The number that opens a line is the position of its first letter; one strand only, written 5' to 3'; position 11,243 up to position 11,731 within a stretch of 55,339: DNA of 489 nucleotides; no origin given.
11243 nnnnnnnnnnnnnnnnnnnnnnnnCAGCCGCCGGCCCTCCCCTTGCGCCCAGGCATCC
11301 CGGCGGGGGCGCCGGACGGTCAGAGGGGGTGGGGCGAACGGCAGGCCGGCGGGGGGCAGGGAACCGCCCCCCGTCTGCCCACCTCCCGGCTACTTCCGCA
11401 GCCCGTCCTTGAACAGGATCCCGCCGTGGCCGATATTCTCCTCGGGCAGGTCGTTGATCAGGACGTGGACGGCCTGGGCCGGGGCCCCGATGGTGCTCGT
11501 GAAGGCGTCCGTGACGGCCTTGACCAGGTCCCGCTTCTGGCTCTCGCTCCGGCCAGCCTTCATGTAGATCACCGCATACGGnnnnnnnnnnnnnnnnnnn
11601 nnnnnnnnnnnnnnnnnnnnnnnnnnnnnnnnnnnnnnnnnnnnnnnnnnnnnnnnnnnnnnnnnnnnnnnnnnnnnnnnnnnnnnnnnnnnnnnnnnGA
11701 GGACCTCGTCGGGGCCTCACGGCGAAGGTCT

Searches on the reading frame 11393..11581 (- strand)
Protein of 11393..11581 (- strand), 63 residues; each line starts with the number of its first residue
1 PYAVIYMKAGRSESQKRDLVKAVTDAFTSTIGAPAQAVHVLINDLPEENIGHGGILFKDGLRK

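Call 47: search_protein_families(library=ncbifam, proteins=[window:11393-11581:-], max_evalue=0.00001)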
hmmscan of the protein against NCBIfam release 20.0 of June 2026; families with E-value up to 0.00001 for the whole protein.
window:11393-11581:- (63 aa): 6 families
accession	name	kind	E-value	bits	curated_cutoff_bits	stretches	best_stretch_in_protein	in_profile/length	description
NF002571.1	PRK02220.1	equivalog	1.1e-14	54.1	55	1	1-59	2-60/61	2-hydroxymuconate tautomerase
NF001966.0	PRK00745.1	equivalog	2.7e-13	49.7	80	1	3-59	4-60/62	4-oxalocrotonate tautomerase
NF041920.1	DmpI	equivalog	2.8e-13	49.5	70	1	4-59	5-59/59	4-oxalocrotonate tautomerase DmpI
TIGR00013.1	taut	subfamily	3.5e-13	49.4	56.9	1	1-57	2-59/64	2-hydroxymuconate tautomerase family protein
NF002622.0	PRK02289.1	equivalog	2.3e-12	47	103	1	1-48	2-49/60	4-oxalocrotonate tautomerase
NF002524.0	PRK01964.1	equivalog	3.4e-07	30.2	86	1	7-55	8-56/64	4-oxalocrotonate tautomerase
